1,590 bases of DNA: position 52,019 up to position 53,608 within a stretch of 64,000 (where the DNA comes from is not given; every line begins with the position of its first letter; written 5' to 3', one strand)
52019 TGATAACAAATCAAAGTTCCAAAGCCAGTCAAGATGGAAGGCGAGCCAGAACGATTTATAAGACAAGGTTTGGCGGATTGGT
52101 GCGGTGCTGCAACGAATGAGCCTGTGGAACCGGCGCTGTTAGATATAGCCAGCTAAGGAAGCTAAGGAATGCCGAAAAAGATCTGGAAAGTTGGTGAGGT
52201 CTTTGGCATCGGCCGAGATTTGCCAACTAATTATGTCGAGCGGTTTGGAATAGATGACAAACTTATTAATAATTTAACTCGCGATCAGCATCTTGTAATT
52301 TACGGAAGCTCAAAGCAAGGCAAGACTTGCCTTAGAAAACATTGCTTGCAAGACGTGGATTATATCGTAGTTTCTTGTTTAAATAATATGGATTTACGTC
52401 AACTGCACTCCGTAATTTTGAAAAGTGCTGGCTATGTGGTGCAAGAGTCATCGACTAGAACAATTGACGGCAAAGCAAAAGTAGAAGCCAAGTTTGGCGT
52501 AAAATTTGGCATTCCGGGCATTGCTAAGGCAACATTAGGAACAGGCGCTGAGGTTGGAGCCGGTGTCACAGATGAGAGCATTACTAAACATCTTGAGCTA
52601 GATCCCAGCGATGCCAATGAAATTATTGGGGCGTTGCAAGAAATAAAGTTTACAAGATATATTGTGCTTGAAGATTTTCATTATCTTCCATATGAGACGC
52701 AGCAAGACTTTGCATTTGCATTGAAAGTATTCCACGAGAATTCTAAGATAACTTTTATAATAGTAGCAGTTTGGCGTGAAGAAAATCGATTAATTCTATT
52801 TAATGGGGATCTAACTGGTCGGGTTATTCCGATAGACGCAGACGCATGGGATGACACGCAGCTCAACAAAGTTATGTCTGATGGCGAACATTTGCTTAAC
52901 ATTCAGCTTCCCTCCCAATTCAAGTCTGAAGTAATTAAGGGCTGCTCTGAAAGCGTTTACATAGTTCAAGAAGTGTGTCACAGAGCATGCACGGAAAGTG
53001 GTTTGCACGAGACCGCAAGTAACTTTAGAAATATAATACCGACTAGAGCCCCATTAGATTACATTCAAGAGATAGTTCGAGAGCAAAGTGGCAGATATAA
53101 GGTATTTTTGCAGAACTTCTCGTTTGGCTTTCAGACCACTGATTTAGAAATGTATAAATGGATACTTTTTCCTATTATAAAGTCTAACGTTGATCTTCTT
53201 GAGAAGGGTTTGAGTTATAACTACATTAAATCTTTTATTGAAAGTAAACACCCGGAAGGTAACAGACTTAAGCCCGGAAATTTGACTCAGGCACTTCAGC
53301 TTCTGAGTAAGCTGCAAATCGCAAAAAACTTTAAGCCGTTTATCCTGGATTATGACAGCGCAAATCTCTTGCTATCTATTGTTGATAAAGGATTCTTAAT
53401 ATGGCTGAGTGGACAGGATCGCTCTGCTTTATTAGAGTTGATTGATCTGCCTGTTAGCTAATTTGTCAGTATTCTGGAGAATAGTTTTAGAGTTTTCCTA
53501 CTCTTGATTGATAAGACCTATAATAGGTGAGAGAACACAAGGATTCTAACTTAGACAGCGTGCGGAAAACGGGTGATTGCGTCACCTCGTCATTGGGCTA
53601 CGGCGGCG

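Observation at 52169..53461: Orphan 430-aa P-loop NTPase with a Gly-rich insert and no effector: candidate undescribed single-gene system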

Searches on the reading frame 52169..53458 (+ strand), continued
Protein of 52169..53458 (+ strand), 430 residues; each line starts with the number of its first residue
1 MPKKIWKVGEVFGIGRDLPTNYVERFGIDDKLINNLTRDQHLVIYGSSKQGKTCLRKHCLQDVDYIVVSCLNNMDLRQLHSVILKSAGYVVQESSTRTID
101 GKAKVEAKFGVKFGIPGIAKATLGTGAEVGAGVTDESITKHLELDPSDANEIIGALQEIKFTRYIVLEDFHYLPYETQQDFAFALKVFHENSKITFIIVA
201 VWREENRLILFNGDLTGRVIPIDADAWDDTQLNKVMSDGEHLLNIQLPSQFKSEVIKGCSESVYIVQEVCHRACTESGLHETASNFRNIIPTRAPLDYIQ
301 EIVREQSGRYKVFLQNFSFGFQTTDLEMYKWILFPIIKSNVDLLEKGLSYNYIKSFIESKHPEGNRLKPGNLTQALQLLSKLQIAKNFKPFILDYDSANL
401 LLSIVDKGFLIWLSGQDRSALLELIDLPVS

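Call 63: find_encoding_contigs(protein=P0064, flank=10000, max_places=2)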
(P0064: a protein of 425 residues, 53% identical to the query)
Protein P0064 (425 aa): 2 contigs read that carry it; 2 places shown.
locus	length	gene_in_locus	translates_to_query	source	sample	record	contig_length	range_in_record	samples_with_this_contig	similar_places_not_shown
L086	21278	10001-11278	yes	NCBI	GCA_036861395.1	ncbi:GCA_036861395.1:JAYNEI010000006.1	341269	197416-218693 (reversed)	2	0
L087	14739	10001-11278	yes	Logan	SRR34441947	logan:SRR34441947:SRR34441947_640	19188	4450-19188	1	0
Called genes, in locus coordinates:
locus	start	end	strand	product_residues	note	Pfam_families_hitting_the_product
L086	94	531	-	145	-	PF03061:4HBT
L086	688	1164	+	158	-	PF01638:HxlR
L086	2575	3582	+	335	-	-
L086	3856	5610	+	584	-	PF07693:KAP_NTPase (faint)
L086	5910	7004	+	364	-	-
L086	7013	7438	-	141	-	PF11848:DUF3368 (weak)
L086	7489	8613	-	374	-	PF06114:Peptidase_M78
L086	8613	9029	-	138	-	-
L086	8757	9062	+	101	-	-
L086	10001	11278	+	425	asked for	-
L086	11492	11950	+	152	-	PF10908:Tlde1_dom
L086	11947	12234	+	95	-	-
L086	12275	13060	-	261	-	PF02086:MethyltransfD12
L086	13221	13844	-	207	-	-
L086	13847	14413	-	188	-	PF05838:Glyco_hydro_108, PF09374:PG_binding_3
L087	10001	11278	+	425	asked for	-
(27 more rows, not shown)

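Call 78: find_encoding_contigs(protein=P0004, flank=8000, max_places=2)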
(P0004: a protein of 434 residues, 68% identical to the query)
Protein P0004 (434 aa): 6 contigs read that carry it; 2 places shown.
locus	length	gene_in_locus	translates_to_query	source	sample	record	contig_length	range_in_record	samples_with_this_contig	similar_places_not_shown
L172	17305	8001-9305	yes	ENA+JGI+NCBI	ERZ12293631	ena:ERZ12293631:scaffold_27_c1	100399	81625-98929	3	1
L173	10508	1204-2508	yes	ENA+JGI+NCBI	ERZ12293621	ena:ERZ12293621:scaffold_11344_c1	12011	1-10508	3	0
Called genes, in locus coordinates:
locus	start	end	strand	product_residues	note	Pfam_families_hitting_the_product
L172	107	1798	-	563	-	-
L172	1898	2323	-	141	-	PF01464:SLT (faint)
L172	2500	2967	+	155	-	PF07963:N_methyl (weak), PF08334:T2SSG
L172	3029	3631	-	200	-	PF02660:G3P_acyltransf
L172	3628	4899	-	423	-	PF01979:Amidohydro_1, PF12890:DHOase, PF07969:Amidohydro_3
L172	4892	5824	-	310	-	PF02729:OTCace_N, PF00185:OTCace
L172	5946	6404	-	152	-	PF01850:PIN (weak), PF13470:PIN_3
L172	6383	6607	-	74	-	-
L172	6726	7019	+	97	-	PF01850:PIN (weak)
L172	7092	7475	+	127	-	PF05973:Gp49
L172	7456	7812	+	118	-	PF13744:HTH_37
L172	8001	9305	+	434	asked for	-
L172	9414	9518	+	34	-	-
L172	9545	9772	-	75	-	PF04014:MazE_antitoxin (weak)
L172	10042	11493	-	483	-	PF00294:PfkB, PF08543:Phos_pyr_kin (weak), PF01467:CTP_transf_like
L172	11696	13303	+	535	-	PF09286:Pro-kuma_activ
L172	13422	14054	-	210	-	PF00926:DHBP_synthase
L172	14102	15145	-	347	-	PF13439:Glyco_transf_4, PF13579:Glyco_trans_4_4 (faint), PF20706:GT4-conflict, PF00534:Glycos_transf_1, PF13692:Glyco_trans_1_4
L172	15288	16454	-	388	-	PF04932:Wzy_C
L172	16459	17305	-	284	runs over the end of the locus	PF01842:ACT (weak), PF00551:Formyl_trans_N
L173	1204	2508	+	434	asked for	-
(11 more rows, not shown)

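Call 79: find_encoding_contigs(protein=P0002, flank=8000, max_places=2)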
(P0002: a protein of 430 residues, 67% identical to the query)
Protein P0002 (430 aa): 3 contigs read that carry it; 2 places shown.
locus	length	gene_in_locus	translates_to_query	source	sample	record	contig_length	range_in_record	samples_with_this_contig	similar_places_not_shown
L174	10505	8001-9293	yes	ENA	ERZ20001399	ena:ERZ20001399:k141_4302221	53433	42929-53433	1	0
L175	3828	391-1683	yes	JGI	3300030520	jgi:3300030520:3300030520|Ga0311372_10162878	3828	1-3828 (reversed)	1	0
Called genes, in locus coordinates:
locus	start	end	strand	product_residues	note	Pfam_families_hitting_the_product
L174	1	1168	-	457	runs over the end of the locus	-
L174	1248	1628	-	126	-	PF00034:Cytochrom_C (weak), PF13442:Cytochrome_CBB3 (weak)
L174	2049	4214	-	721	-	PF01590:GAF, PF13185:GAF_2 (weak), PF13492:GAF_3, PF08448:PAS_4, PF00989:PAS (weak), PF08447:PAS_3, PF08448:PAS_4 (weak), PF02518:HATPase_c, +2 more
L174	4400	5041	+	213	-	PF00293:NUDIX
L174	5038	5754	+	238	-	PF01411:tRNA-synt_2c, PF07973:tRNA_SAD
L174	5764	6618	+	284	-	PF00581:Rhodanese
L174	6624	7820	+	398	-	PF01053:Cys_Met_Meta_PP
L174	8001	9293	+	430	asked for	-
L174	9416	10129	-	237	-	-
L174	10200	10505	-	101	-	?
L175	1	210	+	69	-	PF01053:Cys_Met_Meta_PP (weak)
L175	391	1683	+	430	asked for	-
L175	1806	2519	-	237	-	-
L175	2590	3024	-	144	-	PF01978:TrmB (weak), PF01047:MarR, PF12802:MarR_2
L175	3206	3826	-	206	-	?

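Call 82: search_solved_structures(query=A1, max_evalue=10)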
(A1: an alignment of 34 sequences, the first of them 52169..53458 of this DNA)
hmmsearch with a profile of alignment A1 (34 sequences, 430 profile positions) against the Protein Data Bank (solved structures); distinct sequences matched with E-value up to 10: 0.

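Call 83: search_solved_structures(query=A3, max_evalue=1)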
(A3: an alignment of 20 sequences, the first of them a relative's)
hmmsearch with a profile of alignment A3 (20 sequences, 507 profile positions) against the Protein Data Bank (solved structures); distinct sequences matched with E-value up to 1: 48.
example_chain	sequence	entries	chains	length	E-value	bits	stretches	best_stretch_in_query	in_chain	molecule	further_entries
8imn_5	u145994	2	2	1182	8.8e-08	34.3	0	335-460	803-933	CpcN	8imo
7uxr_A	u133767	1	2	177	4e-05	25.6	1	353-452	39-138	TIR domain protein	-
1in8_A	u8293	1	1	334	0.00095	21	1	38-222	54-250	HOLLIDAY JUNCTION DNA HELICASE RUVB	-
1in4_A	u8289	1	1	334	0.001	20.9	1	38-222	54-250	HOLLIDAY JUNCTION DNA HELICASE RUVB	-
1j7k_A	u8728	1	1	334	0.0012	20.7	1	38-222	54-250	HOLLIDAY JUNCTION DNA HELICASE RUVB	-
1in5_A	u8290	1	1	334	0.0012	20.6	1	38-222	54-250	HOLLIDAY JUNCTION DNA HELICASE RUVB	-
8g83_A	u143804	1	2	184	0.0013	20.6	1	353-483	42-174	NAD(+) hydrolase AbTIR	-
7uwg_A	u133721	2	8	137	0.0015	20.3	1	353-456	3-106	Molecular chaperone Tir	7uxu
1in7_A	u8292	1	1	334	0.0019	20.1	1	38-222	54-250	HOLLIDAY JUNCTION DNA HELICASE RUVB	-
1in6_A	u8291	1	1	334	0.0036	19.1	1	38-222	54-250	HOLLIDAY JUNCTION DNA HELICASE RUVB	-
6z4w_A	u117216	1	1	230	0.0087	17.9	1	27-120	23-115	Cell division ATP-binding protein FtsE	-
6z63_A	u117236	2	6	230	0.0087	17.9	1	27-120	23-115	Cell division ATP-binding protein FtsE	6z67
1ixr_C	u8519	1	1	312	0.0089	17.8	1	36-111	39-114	RuvB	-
1ixs_B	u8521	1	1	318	0.0094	17.8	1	37-111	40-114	RuvB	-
8efv_D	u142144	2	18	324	0.0099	17.7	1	37-111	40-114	Holliday junction ATP-dependent DNA helicase RuvB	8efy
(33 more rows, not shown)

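Call 88: find_related_loci(query=A1, collection=viral_contigs, flank=8000)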
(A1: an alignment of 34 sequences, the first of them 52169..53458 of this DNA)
Query A1 (430 aa) in viral_contigs; peptide patterns used: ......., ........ (x = any residue, [..] = any of these).
104 stretches matched a pattern; 50 encode a relative of the query (tblastn E <= 1e-3); 50 distinct loci.
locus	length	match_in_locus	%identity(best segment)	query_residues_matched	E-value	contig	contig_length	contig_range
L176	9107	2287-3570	52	1-428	6e-148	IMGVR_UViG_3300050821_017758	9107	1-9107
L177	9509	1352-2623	52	1-429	8e-143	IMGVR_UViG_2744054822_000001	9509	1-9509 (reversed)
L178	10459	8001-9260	51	5-430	2e-142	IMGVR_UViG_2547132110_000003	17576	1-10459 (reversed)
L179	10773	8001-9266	50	2-429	2e-140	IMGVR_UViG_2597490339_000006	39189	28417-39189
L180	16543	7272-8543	48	3-426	2e-135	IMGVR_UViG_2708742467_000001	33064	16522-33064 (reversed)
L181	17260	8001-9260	48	4-428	7e-134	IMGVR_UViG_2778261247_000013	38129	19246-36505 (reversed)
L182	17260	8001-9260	48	4-428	7e-134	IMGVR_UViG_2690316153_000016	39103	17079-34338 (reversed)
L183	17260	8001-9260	48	4-428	7e-134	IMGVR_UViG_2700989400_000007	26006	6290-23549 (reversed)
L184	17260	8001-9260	48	4-428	7e-134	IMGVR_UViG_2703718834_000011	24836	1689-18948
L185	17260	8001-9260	48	4-428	7e-134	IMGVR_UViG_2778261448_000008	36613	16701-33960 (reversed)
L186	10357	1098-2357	48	4-428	7e-134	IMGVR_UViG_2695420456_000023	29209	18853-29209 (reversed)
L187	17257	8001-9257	47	6-429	2e-133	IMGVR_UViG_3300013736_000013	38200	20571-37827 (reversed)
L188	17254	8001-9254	48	6-428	3e-133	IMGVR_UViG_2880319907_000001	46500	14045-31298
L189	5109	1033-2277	50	10-429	4e-133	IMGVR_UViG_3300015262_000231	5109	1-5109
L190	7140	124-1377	47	6-428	3e-131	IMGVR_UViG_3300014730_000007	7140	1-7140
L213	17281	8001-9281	28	11-430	6e-49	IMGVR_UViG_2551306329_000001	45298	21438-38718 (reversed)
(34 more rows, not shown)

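Call 92: search_protein_families(library=phrogs, proteins=[L181:3724-6135:+, L181:6853-7590:-, L181:9315-10346:-, L181:10346-12109:-, L181:12255-13085:+, L181:13105-14160:+, L213:5463-6209:+, L213:6846-7814:+, L213:10663-11256:+, window:52169-53458:+], max_evalue=0.00001)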
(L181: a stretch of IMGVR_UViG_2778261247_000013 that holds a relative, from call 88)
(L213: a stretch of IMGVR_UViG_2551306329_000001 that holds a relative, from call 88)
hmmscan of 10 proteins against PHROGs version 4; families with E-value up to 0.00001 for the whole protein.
L181:3724-6135:+ (804 aa): 5 families
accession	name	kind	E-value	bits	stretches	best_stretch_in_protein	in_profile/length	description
phrog_91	-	DNA, RNA and nucleotide metabolism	2.2e-288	960.4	1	2-802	16-760/852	nicking at origin of replication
phrog_6857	-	unknown function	2.6e-204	682.1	1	259-801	180-739/855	-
phrog_14885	-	unknown function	6.6e-168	557.4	1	559-804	1-246/246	-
phrog_23581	-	unknown function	3.1e-72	241.5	1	687-804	1-118/118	-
phrog_28319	-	unknown function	2.2e-36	126.6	1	414-620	1-203/342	-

L181:6853-7590:- (245 aa): 1 family
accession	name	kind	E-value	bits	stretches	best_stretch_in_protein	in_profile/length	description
phrog_1305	-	DNA, RNA and nucleotide metabolism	8.4e-50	170.3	1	3-243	3-225/226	DNA binding protein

L181:9315-10346:- (343 aa): 8 families
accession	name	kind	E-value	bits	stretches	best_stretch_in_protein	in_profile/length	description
phrog_68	-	head and packaging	2.3e-174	579.9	1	3-341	3-339/344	portal protein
phrog_8392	-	head and packaging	8.9e-104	345.8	1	1-187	1-188/188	portal protein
phrog_1853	-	unknown function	5e-53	180.3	1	213-341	1-145/159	-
phrog_12726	-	unknown function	8.7e-28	97.4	1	268-342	1-75/79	-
phrog_12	-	head and packaging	4.2e-21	76.6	1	99-322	145-357/646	portal protein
phrog_2662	-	head and packaging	3.9e-09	36.6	1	89-323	112-347/717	portal protein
phrog_33693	-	head and packaging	3.3e-06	26.8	1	161-298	167-306/560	portal protein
phrog_11226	-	head and packaging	4.2e-06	27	0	159-298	185-328/388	portal protein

L181:10346-12109:- (587 aa): 8 families
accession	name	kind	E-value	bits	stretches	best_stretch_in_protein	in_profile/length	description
phrog_3746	-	head and packaging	1.2e-160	535.6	1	2-369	3-366/374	terminase large subunit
phrog_5751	-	head and packaging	6.2e-151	505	1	2-389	63-440/548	terminase large subunit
phrog_5909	-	head and packaging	3e-132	441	1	274-586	1-284/285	terminase large subunit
phrog_2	-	head and packaging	4.6e-96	324.3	1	2-568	197-561/807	terminase large subunit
phrog_5713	-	head and packaging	3.6e-64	216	1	446-584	1-138/143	terminase large subunit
phrog_10334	-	head and packaging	8.6e-23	81.3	1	526-585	6-67/69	terminase large subunit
phrog_14025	-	unknown function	4.9e-19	69.4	1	8-88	16-96/98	-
phrog_38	-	head and packaging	2.1e-06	27.7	1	346-487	493-628/760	terminase large subunit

L181:12255-13085:+ (277 aa): 4 families
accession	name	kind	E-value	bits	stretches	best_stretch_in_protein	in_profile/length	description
phrog_73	-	head and packaging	1.8e-114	383.3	1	1-277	5-287/287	head scaffolding protein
phrog_11933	-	head and packaging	1.1e-85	286.8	1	1-193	2-197/198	head maturation protease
phrog_18337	-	unknown function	2e-30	105.5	1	1-64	24-87/87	-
phrog_19849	-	unknown function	5.7e-11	43.8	1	184-277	2-99/99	-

L181:13105-14160:+ (352 aa): 5 families
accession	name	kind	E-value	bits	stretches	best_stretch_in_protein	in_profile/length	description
phrog_70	-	head and packaging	5.4e-169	562.8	1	1-347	1-343/345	major head protein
phrog_8979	-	unknown function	3e-82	275.9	1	1-180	1-180/180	-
phrog_14867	-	head and packaging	1.6e-44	150.9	1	244-343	2-101/101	major head protein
phrog_23673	-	unknown function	5.4e-31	107.4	1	1-46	1-46/46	-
phrog_1623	-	head and packaging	2e-11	44.8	1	28-339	20-304/305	virion structural protein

L213:5463-6209:+ (249 aa): 3 families
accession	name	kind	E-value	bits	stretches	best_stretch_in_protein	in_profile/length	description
phrog_50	-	DNA, RNA and nucleotide metabolism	7.7e-79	267.2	1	24-248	279-519/570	DnaC-like helicase loader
phrog_3277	-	DNA, RNA and nucleotide metabolism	2.7e-38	132.4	1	104-247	12-161/168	DnaC-like helicase loader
phrog_27475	-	unknown function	4.8e-09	36.2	1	106-213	446-552/599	-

L213:6846-7814:+ (323 aa): 0 families

L213:10663-11256:+ (198 aa): 1 family
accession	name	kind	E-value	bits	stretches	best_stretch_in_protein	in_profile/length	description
phrog_319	-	DNA, RNA and nucleotide metabolism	3e-71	239.2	1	1-197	1-158/159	NinB/ Orf homologous recombination mediator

window:52169-53458:+ (430 aa): 1 family
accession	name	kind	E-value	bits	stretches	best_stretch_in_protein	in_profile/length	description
phrog_6841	-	unknown function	2e-09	37.8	1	35-281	50-287/470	-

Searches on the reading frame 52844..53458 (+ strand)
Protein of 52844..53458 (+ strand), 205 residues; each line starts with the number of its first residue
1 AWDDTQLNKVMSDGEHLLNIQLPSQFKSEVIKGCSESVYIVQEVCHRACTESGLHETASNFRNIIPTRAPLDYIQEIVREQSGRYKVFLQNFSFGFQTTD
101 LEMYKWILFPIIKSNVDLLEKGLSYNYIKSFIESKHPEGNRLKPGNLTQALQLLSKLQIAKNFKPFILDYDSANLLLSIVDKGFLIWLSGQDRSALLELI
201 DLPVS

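Call 69: predict_structure(alignment_id=A4)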
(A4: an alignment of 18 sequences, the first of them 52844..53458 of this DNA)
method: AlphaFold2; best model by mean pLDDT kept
length: 205 residues; sequences in the alignment: 18
mean_pLDDT: 93.3   pTM: 0.82
mean pLDDT of the five models: 93.3, 91.4, 91.0, 90.8, 89.5
residues with pLDDT >= 90: 176; 70-90: 29; 50-70: 0; < 50: 0
segments of 3 or more residues with pLDDT < 50: none
pLDDT, mean of each block of 10 residues (from residue 1): 95 97 97 93 96 92 94 93 92 83 94 95 96 93 91 93 90 95 92 95 92
secondary structure, 60 per line:
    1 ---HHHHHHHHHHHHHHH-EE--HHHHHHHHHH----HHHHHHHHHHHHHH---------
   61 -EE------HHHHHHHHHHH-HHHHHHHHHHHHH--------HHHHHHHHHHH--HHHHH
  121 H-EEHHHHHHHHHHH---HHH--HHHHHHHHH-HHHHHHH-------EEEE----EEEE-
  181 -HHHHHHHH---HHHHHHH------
elements in order: H4-18 H24-33 H38-51 H70-80 H82-94 H103-113 H116-121 H125-135 H144-152 H154-160 E168-171 E176-179 H182-189 H193-199

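Call 72: fold_search(model_id=the predicted structure, library=pdb)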
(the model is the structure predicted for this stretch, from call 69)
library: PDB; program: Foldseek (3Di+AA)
matches with E <= 10: 270; with E <= 0.001: 0
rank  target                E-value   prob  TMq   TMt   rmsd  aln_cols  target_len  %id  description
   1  7z6h_D                4.9e-02  0.77  0.27  0.19  12.4       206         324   11  Structure of DNA-bound human RAD17-RFC clamp loader and 9-1-1 checkpoint clamp (released 2022-05-04)
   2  1in6                  7.5e-02  0.66  0.27  0.20  12.6       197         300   10  THERMOTOGA MARITIMA RUVB K64R MUTANT (released 2001-08-08)
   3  8ui7_D                1.4e-01  0.60  0.27  0.19  12.3       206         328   13  Cryo-EM map of human clmap-clamp loader ATAD5-RFC-gapped PCNA complex in intermediate state 3 (released 2024-05-29)
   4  8umv_D                1.4e-01  0.60  0.27  0.19  12.2       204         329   13  Atomic model of the human CTF18-RFC-PCNA-DNA ternary complex with narrow PCNA opening state I (state 5) (released 2024-05-08)
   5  7thv_B                1.8e-01  0.54  0.26  0.18  13.9       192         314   11  Structure of the yeast clamp loader (Replication Factor C RFC) bound to the sliding clamp (Proliferating Cell Nuclear  (released 2022-02-16)
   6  1in4                  2.0e-01  0.51  0.27  0.20  12.5       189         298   10  THERMOTOGA MARITIMA RUVB HOLLIDAY JUNCTION BRANCH MIGRATION MOTOR (released 2001-08-08)
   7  7ti8_E                2.6e-01  0.38  0.27  0.18  13.4       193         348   13  Structure of the yeast clamp loader (Replication Factor C RFC) bound to the open sliding clamp (Proliferating Cell Nuc (released 2022-02-16)
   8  6vvo_D                2.7e-01  0.41  0.26  0.19  12.6       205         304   13  Structure of the human clamp loader (Replication Factor C, RFC) bound to the sliding clamp (Proliferating Cell Nuclear (released 2020-02-26)
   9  7thj_B                2.7e-01  0.38  0.25  0.17  13.8       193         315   10  Structure of the yeast clamp loader (Replication Factor C RFC) bound to the sliding clamp (Proliferating Cell Nuclear  (released 2022-02-16)
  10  1sxj_B                2.7e-01  0.38  0.25  0.17  13.5       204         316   10  Crystal Structure of the Eukaryotic Clamp Loader (Replication Factor C, RFC) Bound to the DNA Sliding Clamp (Prolifera (released 2004-06-22)
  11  9ny5_C                2.7e-01  0.11  0.16  0.17  15.4       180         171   14  LmuABC_apo (released 2025-12-17)
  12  8giy_D                2.9e-01  0.28  0.26  0.17  11.3       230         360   10  E. coli clamp loader with closed clamp (released 2024-03-27)
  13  7pbl_C                3.0e-01  0.47  0.28  0.20  12.6       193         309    8  RuvAB branch migration motor complexed to the Holliday junction - RuvB AAA+ state s1 [t2 dataset] (released 2022-09-14)
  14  8dr1_B                3.0e-01  0.35  0.25  0.18  12.8       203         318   11  Consensus closed state of RFC:PCNA bound to a 3' ss/dsDNA junction (DNA2) (released 2022-08-17)
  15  7pbl_A                3.4e-01  0.54  0.29  0.21  11.1       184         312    7  RuvAB branch migration motor complexed to the Holliday junction - RuvB AAA+ state s1 [t2 dataset] (released 2022-09-14)
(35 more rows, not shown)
